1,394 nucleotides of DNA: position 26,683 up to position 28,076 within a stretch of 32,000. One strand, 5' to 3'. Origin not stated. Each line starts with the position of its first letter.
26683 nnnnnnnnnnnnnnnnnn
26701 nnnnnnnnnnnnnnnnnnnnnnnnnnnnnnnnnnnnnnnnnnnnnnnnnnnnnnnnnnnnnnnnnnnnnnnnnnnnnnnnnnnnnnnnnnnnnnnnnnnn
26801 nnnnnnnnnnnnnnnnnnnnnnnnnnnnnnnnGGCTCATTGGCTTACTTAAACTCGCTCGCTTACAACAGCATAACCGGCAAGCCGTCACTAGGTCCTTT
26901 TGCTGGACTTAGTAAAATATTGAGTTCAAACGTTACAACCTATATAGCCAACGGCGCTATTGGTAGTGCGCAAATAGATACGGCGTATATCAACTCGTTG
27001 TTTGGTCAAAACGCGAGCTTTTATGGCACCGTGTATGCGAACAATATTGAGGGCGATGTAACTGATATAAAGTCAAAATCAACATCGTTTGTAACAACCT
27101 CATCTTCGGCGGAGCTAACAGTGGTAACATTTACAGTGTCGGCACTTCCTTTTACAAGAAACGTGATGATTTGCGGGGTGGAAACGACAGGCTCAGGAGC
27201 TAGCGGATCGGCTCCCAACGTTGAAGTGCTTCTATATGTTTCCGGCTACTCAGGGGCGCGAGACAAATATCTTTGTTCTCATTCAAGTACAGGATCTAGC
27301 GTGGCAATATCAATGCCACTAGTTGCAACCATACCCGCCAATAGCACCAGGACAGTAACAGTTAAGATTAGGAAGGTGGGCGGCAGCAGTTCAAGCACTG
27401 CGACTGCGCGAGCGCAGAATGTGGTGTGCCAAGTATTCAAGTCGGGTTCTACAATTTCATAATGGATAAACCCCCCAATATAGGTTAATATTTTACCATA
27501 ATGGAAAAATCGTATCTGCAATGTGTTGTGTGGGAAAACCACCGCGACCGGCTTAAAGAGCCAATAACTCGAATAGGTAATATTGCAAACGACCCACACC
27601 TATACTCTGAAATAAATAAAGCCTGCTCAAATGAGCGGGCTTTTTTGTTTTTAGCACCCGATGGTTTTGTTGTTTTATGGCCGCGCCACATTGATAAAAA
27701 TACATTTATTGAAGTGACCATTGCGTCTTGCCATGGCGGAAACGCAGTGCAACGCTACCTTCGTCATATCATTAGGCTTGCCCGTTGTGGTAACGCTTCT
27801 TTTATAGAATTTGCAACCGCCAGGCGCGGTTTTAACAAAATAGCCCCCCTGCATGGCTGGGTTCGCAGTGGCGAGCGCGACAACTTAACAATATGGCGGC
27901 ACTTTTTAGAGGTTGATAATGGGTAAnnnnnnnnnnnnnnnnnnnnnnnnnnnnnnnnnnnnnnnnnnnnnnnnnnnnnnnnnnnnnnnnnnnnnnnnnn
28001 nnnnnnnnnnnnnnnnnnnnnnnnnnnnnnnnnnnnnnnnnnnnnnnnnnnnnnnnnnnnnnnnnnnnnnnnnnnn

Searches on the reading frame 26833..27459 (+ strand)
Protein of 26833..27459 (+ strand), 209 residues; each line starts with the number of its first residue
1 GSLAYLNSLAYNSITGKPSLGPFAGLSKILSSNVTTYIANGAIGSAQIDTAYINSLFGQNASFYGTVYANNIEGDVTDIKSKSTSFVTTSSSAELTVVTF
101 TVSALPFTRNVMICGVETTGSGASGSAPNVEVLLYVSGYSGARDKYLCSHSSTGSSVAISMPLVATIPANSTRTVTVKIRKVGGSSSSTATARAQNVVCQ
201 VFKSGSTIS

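Call 70: predict_structure(alignment_id=A5)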
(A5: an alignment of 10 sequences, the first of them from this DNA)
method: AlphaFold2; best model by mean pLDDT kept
length: 209 residues; sequences in the alignment: 10
mean_pLDDT: 71.2   pTM: 0.60
mean pLDDT of the five models: 71.2, 70.2, 70.0, 69.7, 69.7
residues with pLDDT >= 90: 81; 70-90: 43; 50-70: 18; < 50: 67
segments of 3 or more residues with pLDDT < 50: 1-49, 61-73, 207-209
pLDDT, mean of each block of 10 residues (from residue 1): 36 44 42 36 40 52 41 60 91 94 84 92 84 95 93 79 92 95 89 92 64
secondary structure, 60 per line:
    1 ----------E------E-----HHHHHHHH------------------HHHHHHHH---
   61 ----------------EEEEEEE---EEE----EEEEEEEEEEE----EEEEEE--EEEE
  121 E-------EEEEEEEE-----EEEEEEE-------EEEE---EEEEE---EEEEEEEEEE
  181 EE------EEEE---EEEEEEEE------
elements in order: H24-31 H50-57 E77-83 E87-89 E94-104 E109-114 E117-121 E129-136 E142-148 E156-159 E163-167 E171-182 E189-192 E196-203

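Call 73: fold_search(model_id=the predicted structure, library=pdb)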
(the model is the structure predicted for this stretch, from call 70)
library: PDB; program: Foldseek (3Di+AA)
matches with E <= 10: 1927; with E <= 0.001: 72
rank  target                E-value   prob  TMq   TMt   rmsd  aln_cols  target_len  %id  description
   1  8xcj_F                8.7e-06  1.00  0.43  0.24   9.5       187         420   16  Open State of central tail fiber of bacteriophage lambda upon binding to LamB (gpJ713-LamB complex) (released 2024-05-01)
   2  8xck_F                1.1e-05  1.00  0.38  0.28  10.8       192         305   17  Closed state of central tail fiber of bacteriophage lambda (released 2024-05-01)
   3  2wq4_A                1.2e-05  1.00  0.48  0.69   3.9       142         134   14  N-terminal domain of BC2L-C Lectin from Burkholderia cenocepacia (released 2010-01-12)
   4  2wq4_B                1.5e-05  1.00  0.47  0.70   3.2       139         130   14  N-terminal domain of BC2L-C Lectin from Burkholderia cenocepacia (released 2010-01-12)
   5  2wq4_C                1.8e-05  1.00  0.47  0.69   3.4       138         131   14  N-terminal domain of BC2L-C Lectin from Burkholderia cenocepacia (released 2010-01-12)
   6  6tid_AAA              1.8e-05  1.00  0.44  0.65   4.0       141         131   13  Structure of the N terminal domain of Bc2L-C lectin (1-131) in complex with H-type 1 antigen (released 2020-01-22)
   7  4jdo_B                2.2e-05  1.00  0.43  0.41   5.0       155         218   12  Secreted chlamydial protein pgp3, coiled-coil deletion (released 2013-06-05)
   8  4jdo_H                2.6e-05  1.00  0.43  0.41   4.6       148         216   12  Secreted chlamydial protein pgp3, coiled-coil deletion (released 2013-06-05)
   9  8ke9_A                2.8e-05  1.00  0.39  0.37  13.3       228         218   14  The CBD domain of cyanophage A-1(L) short tail fiber (released 2024-04-10)
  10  4jdo_A                3.3e-05  1.00  0.42  0.41   4.6       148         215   12  Secreted chlamydial protein pgp3, coiled-coil deletion (released 2013-06-05)
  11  6zzw_B                3.9e-05  1.00  0.45  0.66   3.3       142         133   14  Structure of the N terminal domain of Bc2L-C lectin (1-131) in complex with Globo H (H-type 3) and CAS No 912569-62-1 (released 2021-04-07)
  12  4jdo_C                3.9e-05  1.00  0.42  0.41   4.5       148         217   12  Secreted chlamydial protein pgp3, coiled-coil deletion (released 2013-06-05)
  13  9ib7_C                4.1e-05  1.00  0.48  0.72   2.8       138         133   17  Tumor necrosis factor-like lectin PLTL from Photorhabdus laumondii in complex with Blood group B trisaccharide (released 2025-10-29)
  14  4jdo_E                4.3e-05  1.00  0.44  0.42   4.3       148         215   11  Secreted chlamydial protein pgp3, coiled-coil deletion (released 2013-06-05)
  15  4jdm_B                4.3e-05  1.00  0.43  0.35   4.6       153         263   12  Secreted Chlamydial Protein PGP3, full-length (released 2013-06-05)
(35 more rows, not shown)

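Call 74: fold_search(model_id=the predicted structure, library=viral)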
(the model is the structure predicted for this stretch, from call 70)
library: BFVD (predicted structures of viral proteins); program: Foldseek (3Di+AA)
matches with E <= 10: 1930; with E <= 0.001: 435
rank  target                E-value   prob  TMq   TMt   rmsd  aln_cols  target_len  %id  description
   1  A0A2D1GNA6            4.3e-09  1.00  0.47  0.19   5.6       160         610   26  (no name in the UniProt tables at hand)
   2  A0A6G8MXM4            3.0e-08  1.00  0.51  0.23  16.4       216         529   13  Collagen-like triple helix repeat-containing protein [Cedratvirus kamchatka]
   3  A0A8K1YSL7            5.5e-08  1.00  0.42  0.20   7.3       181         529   15  Tail fiber protein (Fragment) [Klebsiella phage vB_Kpn-VAC111]
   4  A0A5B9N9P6            8.5e-08  1.00  0.53  0.19   6.5       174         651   19  (no name in the UniProt tables at hand)
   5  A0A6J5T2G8            2.1e-07  1.00  0.50  0.38   3.0       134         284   16  Bacteriophage lambda, Stf, side tail fibre-repeat-2 [uncultured Caudovirales phage]
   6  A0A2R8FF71            2.2e-07  1.00  0.48  0.27  10.3       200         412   12  Collagen-like protein (Fragment) [Brazilian cedratvirus IHUMI]
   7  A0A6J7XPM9            2.9e-07  1.00  0.48  0.58   6.3       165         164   12  Uncharacterized protein [uncultured Caudovirales phage]
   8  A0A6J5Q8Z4            4.0e-07  1.00  0.52  0.49  14.6       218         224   16  Uncharacterized protein [uncultured Caudovirales phage]
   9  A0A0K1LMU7            5.3e-07  1.00  0.39  0.19   7.1       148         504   15  Tail protein [Caulobacter phage Sansa]
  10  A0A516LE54            5.6e-07  1.00  0.48  0.48  10.4       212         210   11  (no name in the UniProt tables at hand)
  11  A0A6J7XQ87            7.4e-07  1.00  0.48  0.61   5.3       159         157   14  Uncharacterized protein [uncultured Caudovirales phage]
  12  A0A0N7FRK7            7.4e-07  1.00  0.41  0.24  15.0       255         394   13  (no name in the UniProt tables at hand)
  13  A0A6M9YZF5            8.8e-07  1.00  0.49  0.15   8.0       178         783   17  (no name in the UniProt tables at hand)
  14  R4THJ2                8.8e-07  1.00  0.49  0.42  20.0       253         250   12  (no name in the UniProt tables at hand)
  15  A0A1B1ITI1            8.8e-07  1.00  0.42  0.41  15.3       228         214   13  (no name in the UniProt tables at hand)
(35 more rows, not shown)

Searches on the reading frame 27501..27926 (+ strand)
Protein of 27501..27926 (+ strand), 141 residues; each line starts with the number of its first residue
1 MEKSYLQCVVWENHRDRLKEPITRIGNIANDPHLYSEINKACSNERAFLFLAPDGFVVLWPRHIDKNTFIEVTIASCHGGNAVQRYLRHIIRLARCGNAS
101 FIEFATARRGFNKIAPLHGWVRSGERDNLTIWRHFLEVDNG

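Call 6: search_protein_families(library=phrogs, proteins=[window:27501-27926:+], max_evalue=0.001)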
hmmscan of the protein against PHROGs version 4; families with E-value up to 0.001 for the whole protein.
window:27501-27926:+ (141 aa): 1 family
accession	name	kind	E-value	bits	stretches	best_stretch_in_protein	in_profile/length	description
phrog_610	-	unknown function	3.8e-28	99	1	15-133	2-121/124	-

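Call 87: search_protein_families(library=pfam, proteins=[window:27501-27926:+], max_evalue=0.01)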
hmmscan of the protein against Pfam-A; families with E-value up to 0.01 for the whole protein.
window:27501-27926:+ (141 aa): 0 families
